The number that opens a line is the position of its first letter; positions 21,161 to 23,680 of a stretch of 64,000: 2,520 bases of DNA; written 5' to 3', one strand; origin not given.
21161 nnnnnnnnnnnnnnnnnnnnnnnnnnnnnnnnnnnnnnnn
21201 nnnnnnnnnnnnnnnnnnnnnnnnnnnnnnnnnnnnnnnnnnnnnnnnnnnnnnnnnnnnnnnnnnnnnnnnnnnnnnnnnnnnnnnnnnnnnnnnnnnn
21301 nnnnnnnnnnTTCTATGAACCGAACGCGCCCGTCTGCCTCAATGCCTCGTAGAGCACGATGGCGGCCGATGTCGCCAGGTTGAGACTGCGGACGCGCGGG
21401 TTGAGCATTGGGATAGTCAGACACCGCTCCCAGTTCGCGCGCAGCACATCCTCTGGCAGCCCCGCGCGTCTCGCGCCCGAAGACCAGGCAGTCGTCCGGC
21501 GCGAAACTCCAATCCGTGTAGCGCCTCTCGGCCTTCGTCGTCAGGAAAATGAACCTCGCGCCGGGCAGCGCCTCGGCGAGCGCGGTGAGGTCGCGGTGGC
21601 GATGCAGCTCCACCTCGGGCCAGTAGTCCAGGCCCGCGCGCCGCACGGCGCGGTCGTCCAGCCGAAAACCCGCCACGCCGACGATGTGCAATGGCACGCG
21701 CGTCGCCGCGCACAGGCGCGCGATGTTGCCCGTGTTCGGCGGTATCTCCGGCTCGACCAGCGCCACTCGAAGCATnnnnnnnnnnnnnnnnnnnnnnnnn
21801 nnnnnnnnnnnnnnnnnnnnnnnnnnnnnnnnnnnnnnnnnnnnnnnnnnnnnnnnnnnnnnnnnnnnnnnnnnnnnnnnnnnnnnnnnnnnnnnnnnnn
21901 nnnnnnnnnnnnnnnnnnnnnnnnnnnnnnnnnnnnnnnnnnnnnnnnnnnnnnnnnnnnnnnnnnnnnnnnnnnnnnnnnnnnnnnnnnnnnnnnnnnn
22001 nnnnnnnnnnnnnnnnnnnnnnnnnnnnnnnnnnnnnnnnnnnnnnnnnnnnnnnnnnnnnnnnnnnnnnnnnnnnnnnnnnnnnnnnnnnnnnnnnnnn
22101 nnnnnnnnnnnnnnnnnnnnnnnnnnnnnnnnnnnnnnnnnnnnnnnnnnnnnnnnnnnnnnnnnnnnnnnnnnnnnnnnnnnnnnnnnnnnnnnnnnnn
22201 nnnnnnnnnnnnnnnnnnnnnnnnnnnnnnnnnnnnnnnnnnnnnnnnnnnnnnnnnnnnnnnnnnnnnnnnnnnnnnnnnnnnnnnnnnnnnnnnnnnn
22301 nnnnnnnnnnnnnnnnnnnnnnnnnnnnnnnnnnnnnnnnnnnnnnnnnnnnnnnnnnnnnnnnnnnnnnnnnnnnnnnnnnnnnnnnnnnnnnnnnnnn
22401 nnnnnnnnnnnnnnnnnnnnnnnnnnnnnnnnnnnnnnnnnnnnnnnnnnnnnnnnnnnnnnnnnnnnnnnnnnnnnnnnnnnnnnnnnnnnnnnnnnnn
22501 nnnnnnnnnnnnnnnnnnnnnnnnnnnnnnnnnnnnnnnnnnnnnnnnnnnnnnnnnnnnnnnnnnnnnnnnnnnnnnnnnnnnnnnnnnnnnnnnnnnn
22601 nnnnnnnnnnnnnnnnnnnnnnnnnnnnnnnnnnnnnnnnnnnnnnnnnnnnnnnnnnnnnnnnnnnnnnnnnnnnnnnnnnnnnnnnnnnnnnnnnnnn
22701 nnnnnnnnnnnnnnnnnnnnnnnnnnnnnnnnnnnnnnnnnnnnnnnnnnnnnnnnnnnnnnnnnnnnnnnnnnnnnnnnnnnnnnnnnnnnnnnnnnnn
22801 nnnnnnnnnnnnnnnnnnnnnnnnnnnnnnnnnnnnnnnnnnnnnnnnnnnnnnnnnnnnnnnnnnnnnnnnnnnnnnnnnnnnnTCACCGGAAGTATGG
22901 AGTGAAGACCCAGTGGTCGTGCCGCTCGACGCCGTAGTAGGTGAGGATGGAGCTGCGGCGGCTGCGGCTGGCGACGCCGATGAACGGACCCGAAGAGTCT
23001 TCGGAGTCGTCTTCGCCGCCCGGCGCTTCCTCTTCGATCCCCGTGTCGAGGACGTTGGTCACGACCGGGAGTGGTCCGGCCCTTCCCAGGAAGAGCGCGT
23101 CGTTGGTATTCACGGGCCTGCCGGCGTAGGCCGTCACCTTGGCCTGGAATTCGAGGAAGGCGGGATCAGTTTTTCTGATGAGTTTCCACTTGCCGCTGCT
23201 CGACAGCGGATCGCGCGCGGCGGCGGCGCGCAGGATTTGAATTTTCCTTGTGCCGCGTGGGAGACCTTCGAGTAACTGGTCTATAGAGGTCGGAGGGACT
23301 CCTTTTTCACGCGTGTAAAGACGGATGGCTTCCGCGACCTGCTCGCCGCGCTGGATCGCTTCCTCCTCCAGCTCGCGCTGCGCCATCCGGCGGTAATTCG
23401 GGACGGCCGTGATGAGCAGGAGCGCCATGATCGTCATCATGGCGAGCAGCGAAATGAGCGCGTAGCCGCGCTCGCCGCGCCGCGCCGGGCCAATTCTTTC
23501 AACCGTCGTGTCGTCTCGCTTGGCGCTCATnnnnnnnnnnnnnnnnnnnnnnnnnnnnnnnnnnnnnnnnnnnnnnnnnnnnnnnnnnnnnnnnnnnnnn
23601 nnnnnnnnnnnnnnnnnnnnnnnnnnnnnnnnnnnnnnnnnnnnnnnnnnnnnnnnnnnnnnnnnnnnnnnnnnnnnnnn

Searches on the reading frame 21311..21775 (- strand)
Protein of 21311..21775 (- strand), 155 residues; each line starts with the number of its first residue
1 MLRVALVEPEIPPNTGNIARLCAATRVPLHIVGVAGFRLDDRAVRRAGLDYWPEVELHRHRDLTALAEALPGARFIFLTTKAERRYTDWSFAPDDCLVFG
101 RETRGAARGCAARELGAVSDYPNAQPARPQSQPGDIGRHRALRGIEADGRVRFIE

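Call 59: find_homologous_proteins(query=window:21311-21775:-, max_evalue=1e-20)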
Query window:21311-21775:- (155 aa): 7960 proteins with E <= 1e-20 among 8000 candidates; the best 120 are listed.
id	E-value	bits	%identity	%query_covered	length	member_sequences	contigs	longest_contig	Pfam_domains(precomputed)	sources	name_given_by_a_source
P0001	6.2e-97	339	100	98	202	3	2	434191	PF00588.25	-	-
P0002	6.9e-63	229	81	65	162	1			PF00588.25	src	-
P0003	1.3e-59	218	93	68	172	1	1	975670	PF00588.25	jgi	jgi:tRNA (cytidine/uridine-2'-O-)-methyltransferase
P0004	1.9e-59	218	92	68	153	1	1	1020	PF00588.25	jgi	jgi:tRNA (cytidine/uridine-2'-O-)-methyltransferase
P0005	1.9e-59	218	92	68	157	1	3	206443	PF00588.25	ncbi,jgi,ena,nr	ncbi:MAG TPA: tRNA (cytidine(34)-2'-O)-methyltransferase [Pyrinomonadaceae bacterium]|nr:tRNA (cytid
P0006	3.7e-59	217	90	68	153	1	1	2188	PF00588.25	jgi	jgi:tRNA (cytidine/uridine-2'-O-)-methyltransferase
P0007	3.8e-59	217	91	68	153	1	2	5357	PF00588.25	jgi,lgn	jgi:tRNA (cytidine/uridine-2'-O-)-methyltransferase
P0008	4.2e-59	217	92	68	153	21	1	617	PF00588.25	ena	-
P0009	4.9e-59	216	92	68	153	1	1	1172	PF00588.25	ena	-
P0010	1.0e-58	215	91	68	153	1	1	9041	PF00588.25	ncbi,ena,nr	ncbi:MAG TPA: tRNA (cytidine(34)-2'-O)-methyltransferase [Pyrinomonadaceae bacterium]|nr:tRNA (cytid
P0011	1.2e-58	215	92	68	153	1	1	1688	PF00588.25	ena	-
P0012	2.1e-58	214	91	68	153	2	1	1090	PF00588.25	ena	-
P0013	2.1e-58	214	90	68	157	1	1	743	PF00588.25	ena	-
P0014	3.2e-58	214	90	68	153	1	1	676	PF00588.25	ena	-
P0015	4.1e-58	213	90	68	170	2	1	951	PF00588.25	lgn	-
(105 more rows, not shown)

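Call 60: find_encoding_contigs(protein=P0001, flank=2500, max_places=3)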
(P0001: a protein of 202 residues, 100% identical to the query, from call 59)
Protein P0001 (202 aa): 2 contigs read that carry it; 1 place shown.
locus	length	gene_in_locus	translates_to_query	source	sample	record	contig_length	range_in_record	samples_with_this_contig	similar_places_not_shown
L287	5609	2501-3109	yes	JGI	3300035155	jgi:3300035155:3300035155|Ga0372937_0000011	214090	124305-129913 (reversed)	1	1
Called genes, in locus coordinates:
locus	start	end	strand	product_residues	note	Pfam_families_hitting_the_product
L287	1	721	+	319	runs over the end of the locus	PF01833:TIG (weak)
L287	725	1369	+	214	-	-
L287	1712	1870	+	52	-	-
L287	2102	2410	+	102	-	PF01050:MannoseP_isomer, PF07883:Cupin_2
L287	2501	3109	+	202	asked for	PF00588:SpoU_methylase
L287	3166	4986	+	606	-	PF00009:GTP_EFTU, PF01926:MMR_HSR1 (faint), PF22042:EF-G_D2, PF03144:GTP_EFTU_D2, PF00679:EFG_C, PF21018:BipA_C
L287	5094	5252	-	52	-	-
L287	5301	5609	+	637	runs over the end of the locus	PF13360:PQQ_2 (weak), PF01011:PQQ (faint), PF13360:PQQ_2 (weak)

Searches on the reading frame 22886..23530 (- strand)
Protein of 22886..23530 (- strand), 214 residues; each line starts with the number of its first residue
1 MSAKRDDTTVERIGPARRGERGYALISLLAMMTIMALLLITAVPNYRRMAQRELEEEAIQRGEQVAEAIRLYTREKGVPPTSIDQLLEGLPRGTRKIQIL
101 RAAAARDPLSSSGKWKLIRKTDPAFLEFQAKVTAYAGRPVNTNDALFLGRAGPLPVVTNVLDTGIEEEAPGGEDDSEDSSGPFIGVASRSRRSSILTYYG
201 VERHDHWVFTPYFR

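Call 9: find_related_loci(query=window:22886-23530:-, collection=genome_contigs, flank=4000)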
Query window:22886-23530:- (214 aa) in genome_contigs; peptide patterns used: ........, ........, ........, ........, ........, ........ (x = any residue, [..] = any of these).
172 stretches matched a pattern; 11 encode a relative of the query (tblastn E <= 1e-3); 11 distinct loci.
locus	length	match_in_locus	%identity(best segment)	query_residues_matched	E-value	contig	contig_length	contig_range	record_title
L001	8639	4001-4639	86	1-213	4e-118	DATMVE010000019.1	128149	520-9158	MAG TPA_asm: Pyrinomonadaceae bacterium isolate SMAG_U13060 k141_336624, whole genome shotgun sequence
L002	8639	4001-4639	80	1-213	6e-117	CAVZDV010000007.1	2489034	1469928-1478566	MAG: uncultured Acidobacteriota bacterium isolate MFD09212.bin.1.122 genome assembly, contig: contig_9756, whole genome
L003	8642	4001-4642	83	1-214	2e-109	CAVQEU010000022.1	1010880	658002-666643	MAG: uncultured Acidobacteriota bacterium isolate MFD09206.bin.1.160 genome assembly, contig: contig_5804, whole genome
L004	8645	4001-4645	77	1-214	4e-109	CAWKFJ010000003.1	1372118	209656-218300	MAG: uncultured Acidobacteriota bacterium isolate MFD09212.bin.1.141 genome assembly, contig: contig_13391, whole genome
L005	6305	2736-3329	72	18-214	2e-90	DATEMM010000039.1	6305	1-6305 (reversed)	MAG TPA_asm: Pyrinomonadaceae bacterium isolate SMAG_U8942 k141_1026800, whole genome shotgun sequence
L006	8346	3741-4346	53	16-214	7e-65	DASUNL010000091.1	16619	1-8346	MAG TPA_asm: Pyrinomonadaceae bacterium isolate SMAG_U1599 k141_970604, whole genome shotgun sequence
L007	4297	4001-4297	84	1-99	3e-47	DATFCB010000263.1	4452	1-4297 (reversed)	MAG TPA_asm: Pyrinomonadaceae bacterium isolate SMAG_U8543 k141_1372004, whole genome shotgun sequence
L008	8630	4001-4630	48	17-214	2e-47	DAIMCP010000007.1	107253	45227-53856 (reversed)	MAG TPA_asm: Pyrinomonadaceae bacterium isolate CTOTU26094 NODE_30_length_107253_cov_7.180806, whole genome shotgun sequ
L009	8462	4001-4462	31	15-209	4e-16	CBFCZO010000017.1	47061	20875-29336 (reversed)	MAG TPA_asm: uncultured bacterium isolate SRR26215680_concoct_129 genome assembly, contig: ERZ25073474.310, whole genome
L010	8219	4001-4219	33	16-86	1e-5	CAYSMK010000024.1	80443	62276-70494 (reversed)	MAG TPA_asm: uncultured Geobacter sp. isolate binchicken_co269_58 genome assembly, contig: NODE_291_length_80443_cov_238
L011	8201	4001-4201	31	20-86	7e-5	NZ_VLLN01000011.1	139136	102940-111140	Geobacter argillaceus strain ATCC BAA-1139 Ga0052872_scaffold00011.11, whole genome shotgun sequence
